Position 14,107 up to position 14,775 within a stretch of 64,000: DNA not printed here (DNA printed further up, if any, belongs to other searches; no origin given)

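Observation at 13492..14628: Membrane protein composed of three tandem ~115-aa repeats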

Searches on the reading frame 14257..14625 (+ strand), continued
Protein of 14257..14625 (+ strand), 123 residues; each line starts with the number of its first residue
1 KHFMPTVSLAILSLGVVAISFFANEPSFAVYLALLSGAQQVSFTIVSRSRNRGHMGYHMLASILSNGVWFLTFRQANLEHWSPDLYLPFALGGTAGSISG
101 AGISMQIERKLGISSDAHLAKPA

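Call 68: search_protein_families(library=phrogs, proteins=[L050:2022-3413:+, L049:2552-4528:+, L060:4096-4497:+, L064:3340-4764:+, L046:2608-3108:+, L035:6306-8837:+, L039:997-1887:+, L057:2418-3206:+, L055:6309-7571:+], max_evalue=0.001)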
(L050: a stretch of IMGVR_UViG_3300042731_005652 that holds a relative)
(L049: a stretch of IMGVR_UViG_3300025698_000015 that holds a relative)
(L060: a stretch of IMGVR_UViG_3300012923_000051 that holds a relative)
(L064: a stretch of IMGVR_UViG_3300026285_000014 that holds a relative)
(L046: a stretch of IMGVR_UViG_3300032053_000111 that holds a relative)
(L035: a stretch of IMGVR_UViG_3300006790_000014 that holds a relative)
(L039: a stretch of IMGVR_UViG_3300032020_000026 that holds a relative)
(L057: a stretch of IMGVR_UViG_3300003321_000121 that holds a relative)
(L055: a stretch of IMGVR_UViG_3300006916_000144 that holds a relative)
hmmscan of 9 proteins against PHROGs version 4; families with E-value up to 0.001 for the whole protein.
L050:2022-3413:+ (464 aa): 3 families
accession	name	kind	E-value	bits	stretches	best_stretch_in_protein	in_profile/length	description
phrog_704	-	DNA, RNA and nucleotide metabolism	5.8e-53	181.4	1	56-456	29-387/390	DNA repair exonuclease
phrog_20762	-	unknown function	1.3e-08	36.1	1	333-455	1-115/117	-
phrog_284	-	DNA, RNA and nucleotide metabolism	7.2e-07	29.4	1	111-364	73-311/398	exonuclease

L049:2552-4528:+ (659 aa): 6 families
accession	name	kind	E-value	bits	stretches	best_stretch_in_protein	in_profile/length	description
phrog_17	-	DNA, RNA and nucleotide metabolism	6.4e-100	336.9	1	23-658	666-1233/1445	DNA polymerase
phrog_12241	-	DNA, RNA and nucleotide metabolism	8.2e-12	45.8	1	59-260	153-357/502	DNA polymerase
phrog_5995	-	DNA, RNA and nucleotide metabolism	7.4e-11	43.1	1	525-657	21-177/236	DNA polymerase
phrog_10285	-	DNA, RNA and nucleotide metabolism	3.2e-09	37.3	1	581-655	241-318/321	DNA polymerase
phrog_15971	-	DNA, RNA and nucleotide metabolism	4.2e-05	23.8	0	478-631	208-341/376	DNA polymerase I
phrog_7766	-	DNA, RNA and nucleotide metabolism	0.0008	19.9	0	587-635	111-161/186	DNA polymerase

L060:4096-4497:+ (134 aa): 1 family
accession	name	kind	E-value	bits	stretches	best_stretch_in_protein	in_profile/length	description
phrog_18716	-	unknown function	4.7e-06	27.8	1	16-102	5-82/114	-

L064:3340-4764:+ (475 aa): 5 families
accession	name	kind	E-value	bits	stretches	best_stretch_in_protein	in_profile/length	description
phrog_979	-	head and packaging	3.1e-48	165.9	1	8-269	150-442/642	terminase large subunit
phrog_2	-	head and packaging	1.5e-25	91.2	1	4-433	260-598/807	terminase large subunit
phrog_9526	-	head and packaging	1.5e-22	81.3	1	8-185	7-187/280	terminase large subunit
phrog_10250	-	head and packaging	7.5e-05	23.6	0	222-307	4-92/228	terminase large subunit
phrog_5653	-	head and packaging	0.00099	19.9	0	234-313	1-83/199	terminase large subunit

L046:2608-3108:+ (167 aa): 2 families
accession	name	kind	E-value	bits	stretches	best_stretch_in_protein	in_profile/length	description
phrog_229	-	other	2.2e-16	61.1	1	28-127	272-363/533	MazG-like pyrophosphatase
phrog_37613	-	other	7.5e-07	29.5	1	19-133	280-387/394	MazG-like pyrophosphatase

L035:6306-8837:+ (844 aa): 7 families
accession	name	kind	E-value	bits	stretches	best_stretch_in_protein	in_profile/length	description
phrog_84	-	DNA, RNA and nucleotide metabolism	7.8e-99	333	1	15-844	203-973/975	ribonucleoside-diphosphate reductase large subunit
phrog_367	-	DNA, RNA and nucleotide metabolism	1.3e-22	80.8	2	186-326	278-414/701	ribonucleotide reductase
phrog_3844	-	moron, auxiliary metabolic gene and host takeover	1.4e-21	77.9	1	384-651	202-426/451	NrdA-like aerobic NDP reductase large subunit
phrog_3987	-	DNA, RNA and nucleotide metabolism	2.5e-19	70.2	1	85-247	192-356/467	ribonucleotide reductase large subunit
phrog_23565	-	DNA, RNA and nucleotide metabolism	1.5e-05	26.2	0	815-844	169-198/199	ribonucleotide reductase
phrog_22953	-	DNA, RNA and nucleotide metabolism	0.0001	23.3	1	158-280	11-135/201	ribonucleotide reductase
phrog_33412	-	unknown function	0.00099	19.9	0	602-658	66-122/140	-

L039:997-1887:+ (297 aa): 2 families
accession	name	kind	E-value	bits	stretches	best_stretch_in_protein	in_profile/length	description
phrog_107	-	DNA, RNA and nucleotide metabolism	1.6e-29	104.5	1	4-288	121-397/542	exonuclease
phrog_32545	-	unknown function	9.3e-07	29.7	1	34-144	31-145/186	-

L057:2418-3206:+ (263 aa): 1 family
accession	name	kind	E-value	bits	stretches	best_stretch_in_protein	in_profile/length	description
phrog_7339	-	DNA, RNA and nucleotide metabolism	1.9e-29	103.8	1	7-234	24-245/263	DNA repair exonuclease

L055:6309-7571:+ (421 aa): 2 families
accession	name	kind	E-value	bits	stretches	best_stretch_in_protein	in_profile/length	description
phrog_284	-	DNA, RNA and nucleotide metabolism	1.3e-51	176.7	1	27-379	29-395/398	exonuclease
phrog_704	-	DNA, RNA and nucleotide metabolism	5.8e-11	43.1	1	78-336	96-340/390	DNA repair exonuclease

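Call 76: find_related_loci(query=A3, collection=genome_contigs, flank=5000)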
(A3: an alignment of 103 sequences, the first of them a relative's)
Query A3 (100 aa) in genome_contigs; peptide patterns used: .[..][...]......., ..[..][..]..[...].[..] (x = any residue, [..] = any of these).
50 stretches matched a pattern; 19 encode a relative of the query (tblastn E <= 1e-3); 19 distinct loci.
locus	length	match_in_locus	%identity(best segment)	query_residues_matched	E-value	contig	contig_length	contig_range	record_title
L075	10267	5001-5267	62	7-95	1e-36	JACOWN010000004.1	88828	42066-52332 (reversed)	MAG: Parcubacteria group bacterium isolate NC_groundwater_127_Ag_B-0.1um_55_13 S3_GD2017_2_B1_scaffold_108, whole genome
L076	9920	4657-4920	64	7-94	3e-36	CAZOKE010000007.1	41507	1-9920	MAG TPA_asm: uncultured Candidatus Saccharibacteria bacterium isolate SRP272529_co2_320 genome assembly, contig: NODE_13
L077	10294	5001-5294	61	1-98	3e-36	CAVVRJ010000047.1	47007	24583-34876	MAG: uncultured Planctomycetota bacterium isolate MFD03726.bin.2.7 genome assembly, contig: contig_63693, whole genome s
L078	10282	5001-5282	62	1-94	5e-36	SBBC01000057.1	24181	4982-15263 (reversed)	MAG: Candidatus Microgenomatus auricola isolate Bin_28_1_1 Hy_contig1509, whole genome shotgun sequence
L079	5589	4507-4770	59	7-94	4e-34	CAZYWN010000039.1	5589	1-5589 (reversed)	MAG TPA_asm: uncultured Candidatus Saccharibacteria bacterium isolate binchicken_co134_818 genome assembly, contig: NODE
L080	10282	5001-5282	55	3-96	5e-32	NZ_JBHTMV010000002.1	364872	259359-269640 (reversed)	Lutibacter holmesii strain CCUG 62221 GCM70027336_10, whole genome shotgun sequence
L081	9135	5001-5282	52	5-98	3e-31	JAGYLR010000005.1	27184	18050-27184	Bacterium isolate M50B98 5, whole genome shotgun sequence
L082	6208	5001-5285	54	9-99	1e-30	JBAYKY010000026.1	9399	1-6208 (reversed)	MAG: Candidatus Paceibacterota bacterium isolate SO_2016_GW1_90 scaffold13530_OW334_2016, whole genome shotgun sequence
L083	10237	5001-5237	59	14-92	6e-29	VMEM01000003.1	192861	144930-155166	MAG: Parcubacteria group bacterium LiPW_41 LiPW41_scaffold_120, whole genome shotgun sequence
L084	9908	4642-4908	52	6-92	2e-26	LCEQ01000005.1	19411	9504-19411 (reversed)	MAG: Candidatus Azambacteria bacterium GW2011_GWA2_42_9 UV48_C0005, whole genome shotgun sequence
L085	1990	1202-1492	45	2-98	4e-25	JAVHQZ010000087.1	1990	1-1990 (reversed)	MAG: Candidatus Paceibacterota bacterium isolate WB01no18_49_12 NODE_43053_length_1990_cov_6.978811, whole genome shotgu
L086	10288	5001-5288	42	5-100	2e-25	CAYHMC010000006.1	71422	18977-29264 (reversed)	MAG TPA_asm: uncultured Candidatus Saccharibacteria bacterium isolate ERP119705_co13_620 genome assembly, contig: NODE_4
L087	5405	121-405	43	3-97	5e-24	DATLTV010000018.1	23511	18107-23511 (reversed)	MAG TPA_asm: Candidatus Paceibacterota bacterium isolate SMAG_U13966 k141_1113274, whole genome shotgun sequence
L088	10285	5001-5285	43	1-95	4e-24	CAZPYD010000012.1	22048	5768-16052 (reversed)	MAG TPA_asm: uncultured Candidatus Saccharibacteria bacterium isolate SRP077602_co6_10 genome assembly, contig: NODE_384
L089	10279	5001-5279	45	7-99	7e-24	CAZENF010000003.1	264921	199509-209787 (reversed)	MAG TPA_asm: uncultured Candidatus Saccharibacteria bacterium isolate SRP273308_co1_433 genome assembly, contig: NODE_36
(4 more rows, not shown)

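Call 84: search_protein_families(library=pfam, proteins=[P0197, P0183, P0202, P0121, P0219, P0248, P0241, P0304, P0179], max_evalue=0.01)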
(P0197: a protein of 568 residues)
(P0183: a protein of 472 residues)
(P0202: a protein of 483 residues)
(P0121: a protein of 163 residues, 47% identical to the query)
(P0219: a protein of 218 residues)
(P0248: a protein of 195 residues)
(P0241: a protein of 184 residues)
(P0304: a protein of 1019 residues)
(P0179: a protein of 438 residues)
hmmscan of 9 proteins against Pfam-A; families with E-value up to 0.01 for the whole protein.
P0197 (568 aa): 0 families

P0183 (472 aa): 0 families

P0202 (483 aa): 0 families

P0121 (163 aa): 1 family
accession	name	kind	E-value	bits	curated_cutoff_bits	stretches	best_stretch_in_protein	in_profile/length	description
PF09815.14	XK-related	-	0.0055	16.2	24.8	1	7-77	254-323/337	XK-related protein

P0219 (218 aa): 0 families

P0248 (195 aa): 0 families

P0241 (184 aa): 0 families

P0304 (1019 aa): 6 families
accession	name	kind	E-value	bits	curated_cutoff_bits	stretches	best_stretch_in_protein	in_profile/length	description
PF17701.6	DUF5547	-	1.8e-19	70.3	25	0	378-401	36-59/122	Family of unknown function (DUF5547)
PF23888.1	DUF7240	-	7.4e-15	55.6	27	0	436-468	38-70/104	Family of unknown function (DUF7240)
PF04648.17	MF_alpha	-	4e-11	43.1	19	0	280-286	5-11/13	Yeast mating factor alpha hormone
PF24012.1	DUF7326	-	4e-10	40.4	27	0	56-84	17-45/76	Family of unknown function (DUF7326)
PF05767.17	Pox_A14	-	6.7e-10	39.5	27.7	0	365-385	40-60/93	Poxvirus virion envelope protein A14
PF19300.4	BPD_transp_1_N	-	1.1e-09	38.9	23.8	0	570-617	6-53/114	Binding-prot-dependent transport system membrane comp, N-term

P0179 (438 aa): 0 families

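Call 98: search_solved_structures(query=A3, max_evalue=10)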
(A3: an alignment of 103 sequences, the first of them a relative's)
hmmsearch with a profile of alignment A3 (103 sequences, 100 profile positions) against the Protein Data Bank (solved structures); distinct sequences matched with E-value up to 10: 6.
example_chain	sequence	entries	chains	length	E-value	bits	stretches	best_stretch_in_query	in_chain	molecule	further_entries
6xxd_A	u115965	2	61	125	0.14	15.4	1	13-49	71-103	PilA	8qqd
3m9i_A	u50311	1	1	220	0.34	14.1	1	48-80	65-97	Lens fiber major intrinsic protein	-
1sor_A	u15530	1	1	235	0.37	14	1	48-80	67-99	Aquaporin-0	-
2b6o_A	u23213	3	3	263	0.46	13.7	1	48-80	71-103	Lens fiber major intrinsic protein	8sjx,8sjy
1ymg_A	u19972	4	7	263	0.64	13.2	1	48-80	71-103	Lens fiber major intrinsic protein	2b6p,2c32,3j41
6nwd_A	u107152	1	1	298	6.8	9.9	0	35-73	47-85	Gll0198 protein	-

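Call 99: search_solved_structures(query=A2, max_evalue=10)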
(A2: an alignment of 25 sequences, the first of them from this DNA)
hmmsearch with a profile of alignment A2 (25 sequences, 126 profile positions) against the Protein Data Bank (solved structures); distinct sequences matched with E-value up to 10: 0.

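Call 105: search_solved_structures(query=L050:2022-3413:+, max_evalue=1)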
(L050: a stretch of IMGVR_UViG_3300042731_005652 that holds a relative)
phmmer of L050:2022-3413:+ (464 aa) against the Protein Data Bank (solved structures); distinct sequences matched with E-value up to 1: 0.

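Call 106: search_solved_structures(query=L055:6309-7571:+, max_evalue=1)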
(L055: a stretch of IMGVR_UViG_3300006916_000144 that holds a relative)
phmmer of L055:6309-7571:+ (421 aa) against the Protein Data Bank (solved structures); distinct sequences matched with E-value up to 1: 0.
